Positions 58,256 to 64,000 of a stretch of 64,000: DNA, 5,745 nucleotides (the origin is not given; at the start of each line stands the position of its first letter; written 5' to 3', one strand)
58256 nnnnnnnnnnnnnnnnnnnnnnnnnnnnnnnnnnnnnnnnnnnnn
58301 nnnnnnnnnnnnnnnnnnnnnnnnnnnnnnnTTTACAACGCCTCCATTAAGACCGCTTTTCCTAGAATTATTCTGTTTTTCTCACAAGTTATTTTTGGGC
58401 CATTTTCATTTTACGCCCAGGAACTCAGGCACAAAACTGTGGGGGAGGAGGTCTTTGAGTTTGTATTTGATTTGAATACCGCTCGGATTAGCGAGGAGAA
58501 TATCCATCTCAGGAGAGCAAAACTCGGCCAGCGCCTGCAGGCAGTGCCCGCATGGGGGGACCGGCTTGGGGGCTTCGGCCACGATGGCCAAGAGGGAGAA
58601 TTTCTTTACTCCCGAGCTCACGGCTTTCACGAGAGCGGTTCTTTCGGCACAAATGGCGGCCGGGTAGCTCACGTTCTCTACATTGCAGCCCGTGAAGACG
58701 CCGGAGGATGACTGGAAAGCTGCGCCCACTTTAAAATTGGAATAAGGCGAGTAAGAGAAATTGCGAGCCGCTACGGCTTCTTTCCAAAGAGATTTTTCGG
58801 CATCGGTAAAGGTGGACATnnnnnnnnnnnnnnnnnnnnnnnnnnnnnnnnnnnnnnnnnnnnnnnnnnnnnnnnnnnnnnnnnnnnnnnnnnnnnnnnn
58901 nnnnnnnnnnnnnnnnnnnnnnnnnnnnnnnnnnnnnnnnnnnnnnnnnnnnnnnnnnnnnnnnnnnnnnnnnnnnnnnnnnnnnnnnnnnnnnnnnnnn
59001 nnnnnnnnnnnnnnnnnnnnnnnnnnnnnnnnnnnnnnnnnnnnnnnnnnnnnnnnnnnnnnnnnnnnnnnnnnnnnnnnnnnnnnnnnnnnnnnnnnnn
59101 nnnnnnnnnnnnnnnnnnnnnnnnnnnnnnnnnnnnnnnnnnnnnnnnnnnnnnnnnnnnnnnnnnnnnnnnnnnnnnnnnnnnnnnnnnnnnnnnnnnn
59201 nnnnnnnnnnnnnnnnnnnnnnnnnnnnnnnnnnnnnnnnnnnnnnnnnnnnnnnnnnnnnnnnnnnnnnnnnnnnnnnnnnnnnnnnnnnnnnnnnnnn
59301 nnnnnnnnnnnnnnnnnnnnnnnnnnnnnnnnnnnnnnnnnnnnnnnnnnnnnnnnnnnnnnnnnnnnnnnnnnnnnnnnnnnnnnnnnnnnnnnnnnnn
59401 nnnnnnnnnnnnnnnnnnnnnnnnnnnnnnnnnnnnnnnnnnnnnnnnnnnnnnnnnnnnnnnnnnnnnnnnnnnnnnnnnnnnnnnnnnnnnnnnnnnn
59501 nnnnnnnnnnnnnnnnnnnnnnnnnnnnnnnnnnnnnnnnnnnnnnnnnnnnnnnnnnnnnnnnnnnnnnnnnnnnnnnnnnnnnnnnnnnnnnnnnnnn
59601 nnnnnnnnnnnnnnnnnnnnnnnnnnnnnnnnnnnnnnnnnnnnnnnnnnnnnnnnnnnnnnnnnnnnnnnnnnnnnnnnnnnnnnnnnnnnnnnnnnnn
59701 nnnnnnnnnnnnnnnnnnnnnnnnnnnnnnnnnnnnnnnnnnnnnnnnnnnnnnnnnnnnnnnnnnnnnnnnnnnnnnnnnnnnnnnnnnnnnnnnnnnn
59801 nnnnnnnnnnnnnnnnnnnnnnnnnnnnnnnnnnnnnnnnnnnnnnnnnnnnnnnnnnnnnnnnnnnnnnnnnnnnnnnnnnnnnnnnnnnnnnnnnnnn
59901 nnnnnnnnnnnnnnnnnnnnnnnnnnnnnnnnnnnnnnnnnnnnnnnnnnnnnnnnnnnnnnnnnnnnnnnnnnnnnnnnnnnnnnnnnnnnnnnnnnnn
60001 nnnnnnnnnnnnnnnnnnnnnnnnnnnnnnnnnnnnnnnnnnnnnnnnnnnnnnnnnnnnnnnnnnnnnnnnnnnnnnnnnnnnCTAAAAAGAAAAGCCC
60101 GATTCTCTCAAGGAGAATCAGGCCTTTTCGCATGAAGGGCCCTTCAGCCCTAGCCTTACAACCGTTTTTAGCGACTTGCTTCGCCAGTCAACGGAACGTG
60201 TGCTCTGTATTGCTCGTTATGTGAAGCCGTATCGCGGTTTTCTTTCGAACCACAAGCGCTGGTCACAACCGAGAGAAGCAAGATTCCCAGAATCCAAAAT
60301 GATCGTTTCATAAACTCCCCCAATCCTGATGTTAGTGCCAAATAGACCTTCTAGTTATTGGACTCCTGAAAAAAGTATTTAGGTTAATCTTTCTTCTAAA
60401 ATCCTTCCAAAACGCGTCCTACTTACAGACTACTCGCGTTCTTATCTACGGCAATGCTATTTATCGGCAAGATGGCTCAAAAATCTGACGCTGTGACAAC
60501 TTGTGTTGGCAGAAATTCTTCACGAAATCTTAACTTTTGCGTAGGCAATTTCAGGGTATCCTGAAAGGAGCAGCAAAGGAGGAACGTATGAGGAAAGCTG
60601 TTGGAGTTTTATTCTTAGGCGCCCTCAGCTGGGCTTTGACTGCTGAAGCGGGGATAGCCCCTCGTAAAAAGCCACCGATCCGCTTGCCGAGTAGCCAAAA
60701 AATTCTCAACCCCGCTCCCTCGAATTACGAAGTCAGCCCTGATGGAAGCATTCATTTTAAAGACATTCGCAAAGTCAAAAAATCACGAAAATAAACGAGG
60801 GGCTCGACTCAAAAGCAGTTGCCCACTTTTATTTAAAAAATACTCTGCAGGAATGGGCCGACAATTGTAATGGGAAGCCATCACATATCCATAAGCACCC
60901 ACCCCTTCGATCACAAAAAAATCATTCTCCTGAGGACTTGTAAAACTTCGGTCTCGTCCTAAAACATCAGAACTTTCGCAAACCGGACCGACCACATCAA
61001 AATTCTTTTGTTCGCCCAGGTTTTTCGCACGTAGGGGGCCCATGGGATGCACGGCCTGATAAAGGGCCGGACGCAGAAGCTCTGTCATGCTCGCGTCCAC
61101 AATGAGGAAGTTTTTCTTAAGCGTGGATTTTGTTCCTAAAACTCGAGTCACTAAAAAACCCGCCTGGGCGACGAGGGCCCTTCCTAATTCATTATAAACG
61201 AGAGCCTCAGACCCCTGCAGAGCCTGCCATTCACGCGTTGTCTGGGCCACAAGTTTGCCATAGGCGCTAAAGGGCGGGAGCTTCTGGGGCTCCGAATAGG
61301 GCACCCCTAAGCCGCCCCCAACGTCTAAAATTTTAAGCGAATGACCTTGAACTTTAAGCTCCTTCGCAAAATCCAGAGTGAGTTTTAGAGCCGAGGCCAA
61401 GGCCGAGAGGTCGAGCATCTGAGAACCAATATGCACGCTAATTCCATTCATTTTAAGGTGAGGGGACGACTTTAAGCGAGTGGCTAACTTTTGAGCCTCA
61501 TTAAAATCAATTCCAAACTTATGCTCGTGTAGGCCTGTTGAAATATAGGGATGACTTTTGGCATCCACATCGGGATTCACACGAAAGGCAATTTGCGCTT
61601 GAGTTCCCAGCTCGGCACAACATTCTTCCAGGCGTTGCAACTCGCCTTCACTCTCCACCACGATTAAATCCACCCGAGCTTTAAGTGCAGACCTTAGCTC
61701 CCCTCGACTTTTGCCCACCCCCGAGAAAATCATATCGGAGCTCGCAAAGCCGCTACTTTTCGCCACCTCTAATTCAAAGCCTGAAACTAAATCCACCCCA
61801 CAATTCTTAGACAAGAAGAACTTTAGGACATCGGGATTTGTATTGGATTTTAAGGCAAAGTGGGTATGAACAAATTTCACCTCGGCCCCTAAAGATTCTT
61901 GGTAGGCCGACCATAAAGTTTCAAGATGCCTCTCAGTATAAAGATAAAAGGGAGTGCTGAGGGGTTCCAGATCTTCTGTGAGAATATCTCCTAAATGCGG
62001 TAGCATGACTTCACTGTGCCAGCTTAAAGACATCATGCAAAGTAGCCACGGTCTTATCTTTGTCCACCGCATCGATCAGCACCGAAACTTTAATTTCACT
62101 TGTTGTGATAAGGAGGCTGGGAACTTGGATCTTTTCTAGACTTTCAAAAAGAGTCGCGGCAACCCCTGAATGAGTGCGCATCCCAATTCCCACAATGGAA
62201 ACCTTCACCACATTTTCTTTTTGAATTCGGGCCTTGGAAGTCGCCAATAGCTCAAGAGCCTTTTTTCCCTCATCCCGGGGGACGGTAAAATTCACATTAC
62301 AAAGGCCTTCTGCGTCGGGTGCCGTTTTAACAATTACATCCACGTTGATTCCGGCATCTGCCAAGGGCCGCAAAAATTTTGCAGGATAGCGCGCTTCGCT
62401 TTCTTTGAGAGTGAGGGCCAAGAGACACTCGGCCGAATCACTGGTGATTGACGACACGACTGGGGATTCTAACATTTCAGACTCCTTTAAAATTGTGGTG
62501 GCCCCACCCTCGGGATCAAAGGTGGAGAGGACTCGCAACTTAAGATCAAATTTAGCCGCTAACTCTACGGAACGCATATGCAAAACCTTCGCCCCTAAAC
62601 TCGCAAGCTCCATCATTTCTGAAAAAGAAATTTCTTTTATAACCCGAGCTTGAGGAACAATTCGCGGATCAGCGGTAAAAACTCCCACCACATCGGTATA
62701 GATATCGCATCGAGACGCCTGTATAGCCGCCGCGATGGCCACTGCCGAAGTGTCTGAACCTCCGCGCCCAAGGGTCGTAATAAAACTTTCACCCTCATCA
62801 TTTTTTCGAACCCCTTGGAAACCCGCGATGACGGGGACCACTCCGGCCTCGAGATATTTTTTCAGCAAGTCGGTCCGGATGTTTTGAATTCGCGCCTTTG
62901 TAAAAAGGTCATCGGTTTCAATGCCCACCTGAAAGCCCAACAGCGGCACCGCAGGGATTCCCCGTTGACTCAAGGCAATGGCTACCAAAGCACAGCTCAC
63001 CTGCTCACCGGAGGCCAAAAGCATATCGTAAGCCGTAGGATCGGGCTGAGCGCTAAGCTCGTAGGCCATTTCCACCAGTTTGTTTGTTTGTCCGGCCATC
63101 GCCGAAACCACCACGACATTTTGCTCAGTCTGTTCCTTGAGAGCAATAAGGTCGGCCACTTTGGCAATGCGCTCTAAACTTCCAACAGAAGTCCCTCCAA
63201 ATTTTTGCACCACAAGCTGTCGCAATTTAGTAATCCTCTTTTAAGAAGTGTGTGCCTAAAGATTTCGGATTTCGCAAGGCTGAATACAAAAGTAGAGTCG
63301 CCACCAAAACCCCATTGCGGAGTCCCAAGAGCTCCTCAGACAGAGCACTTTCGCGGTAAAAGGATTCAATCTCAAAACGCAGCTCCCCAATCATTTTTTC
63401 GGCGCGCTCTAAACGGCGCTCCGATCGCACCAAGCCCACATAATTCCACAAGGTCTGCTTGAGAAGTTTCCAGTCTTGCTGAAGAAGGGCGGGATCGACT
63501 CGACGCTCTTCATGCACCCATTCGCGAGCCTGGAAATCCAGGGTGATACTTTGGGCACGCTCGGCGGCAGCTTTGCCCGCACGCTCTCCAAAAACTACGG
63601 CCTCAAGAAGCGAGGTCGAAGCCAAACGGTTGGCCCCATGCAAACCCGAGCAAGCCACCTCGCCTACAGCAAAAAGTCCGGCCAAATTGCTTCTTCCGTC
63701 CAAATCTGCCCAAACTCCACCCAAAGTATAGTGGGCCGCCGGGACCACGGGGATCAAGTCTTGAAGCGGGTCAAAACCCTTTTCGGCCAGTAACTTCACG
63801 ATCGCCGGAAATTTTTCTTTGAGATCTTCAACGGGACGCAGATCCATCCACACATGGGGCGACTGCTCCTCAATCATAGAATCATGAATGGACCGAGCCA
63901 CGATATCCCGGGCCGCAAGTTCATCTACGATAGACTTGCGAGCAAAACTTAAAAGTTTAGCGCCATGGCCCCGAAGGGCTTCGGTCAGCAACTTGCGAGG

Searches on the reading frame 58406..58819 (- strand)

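Call 73: search_protein_families(library=pfam, proteins=[window:58406-58819:-], max_evalue=0.00001)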
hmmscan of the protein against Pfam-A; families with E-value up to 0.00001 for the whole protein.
window:58406-58819:- (137 aa): 2 families
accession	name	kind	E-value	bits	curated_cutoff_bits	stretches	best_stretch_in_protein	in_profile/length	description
PF00383.29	dCMP_cyt_deam_1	-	1.1e-15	57.7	25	1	9-104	5-97/102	Cytidine and deoxycytidylate deaminase zinc-binding region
PF08211.18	dCMP_cyt_deam_2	-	6.2e-09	36.6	25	1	8-72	41-106/130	Cytidine and deoxycytidylate deaminase zinc-binding region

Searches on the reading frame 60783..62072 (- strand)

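Call 73: search_protein_families(library=pfam, proteins=[window:60783-62072:-], max_evalue=0.00001)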
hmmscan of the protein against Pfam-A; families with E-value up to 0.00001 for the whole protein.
window:60783-62072:- (429 aa): 2 families
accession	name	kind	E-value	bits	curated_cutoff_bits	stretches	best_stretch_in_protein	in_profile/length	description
PF02784.22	Orn_Arg_deC_N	-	5.2e-51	173.8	23.4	1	50-302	4-247/247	Pyridoxal-dependent decarboxylase, pyridoxal binding domain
PF00278.28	Orn_DAP_Arg_deC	-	1.9e-22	79.8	23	1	189-392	5-95/95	Pyridoxal-dependent decarboxylase, C-terminal sheet domain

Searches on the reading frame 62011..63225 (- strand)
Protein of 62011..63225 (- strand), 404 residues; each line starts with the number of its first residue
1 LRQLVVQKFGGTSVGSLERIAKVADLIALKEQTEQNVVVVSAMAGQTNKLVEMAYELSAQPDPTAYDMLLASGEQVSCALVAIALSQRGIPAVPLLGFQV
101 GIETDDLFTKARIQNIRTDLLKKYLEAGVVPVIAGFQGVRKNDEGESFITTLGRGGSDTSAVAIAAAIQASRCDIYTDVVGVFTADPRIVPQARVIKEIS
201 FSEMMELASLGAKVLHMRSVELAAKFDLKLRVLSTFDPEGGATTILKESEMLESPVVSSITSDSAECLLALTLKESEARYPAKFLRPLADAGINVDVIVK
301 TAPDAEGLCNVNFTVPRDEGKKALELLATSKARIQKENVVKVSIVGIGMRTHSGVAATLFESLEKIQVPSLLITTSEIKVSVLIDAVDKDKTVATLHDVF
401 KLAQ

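Call 73: search_protein_families(library=pfam, proteins=[window:62011-63225:-], max_evalue=0.00001)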
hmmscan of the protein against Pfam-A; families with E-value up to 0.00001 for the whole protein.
window:62011-63225:- (404 aa): 3 families
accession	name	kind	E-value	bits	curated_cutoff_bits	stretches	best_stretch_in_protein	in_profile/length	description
PF00696.33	AA_kinase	-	3e-53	181.4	24.9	1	4-233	2-233/234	Amino acid kinase family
PF22468.2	ACT_9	-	5e-23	81.1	27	1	342-400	1-61/61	ACT domain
PF13840.12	ACT_7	-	6.3e-13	48.8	27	1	337-398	4-65/65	ACT domain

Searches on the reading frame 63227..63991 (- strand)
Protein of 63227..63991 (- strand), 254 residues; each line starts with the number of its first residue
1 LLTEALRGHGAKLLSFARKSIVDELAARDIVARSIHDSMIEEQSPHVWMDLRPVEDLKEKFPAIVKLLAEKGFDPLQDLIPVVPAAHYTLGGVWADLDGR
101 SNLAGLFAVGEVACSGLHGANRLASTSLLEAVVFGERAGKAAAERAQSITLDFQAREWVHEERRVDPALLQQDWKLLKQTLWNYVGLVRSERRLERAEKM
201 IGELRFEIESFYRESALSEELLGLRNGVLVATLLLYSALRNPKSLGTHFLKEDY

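Call 73: search_protein_families(library=pfam, proteins=[window:63227-63991:-], max_evalue=0.00001)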
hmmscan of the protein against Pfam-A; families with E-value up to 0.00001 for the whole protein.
window:63227-63991:- (254 aa): 1 family
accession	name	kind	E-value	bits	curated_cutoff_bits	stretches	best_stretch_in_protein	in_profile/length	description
PF00890.30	FAD_binding_2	-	1.4e-24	87.5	20.4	1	2-128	268-414/414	FAD binding domain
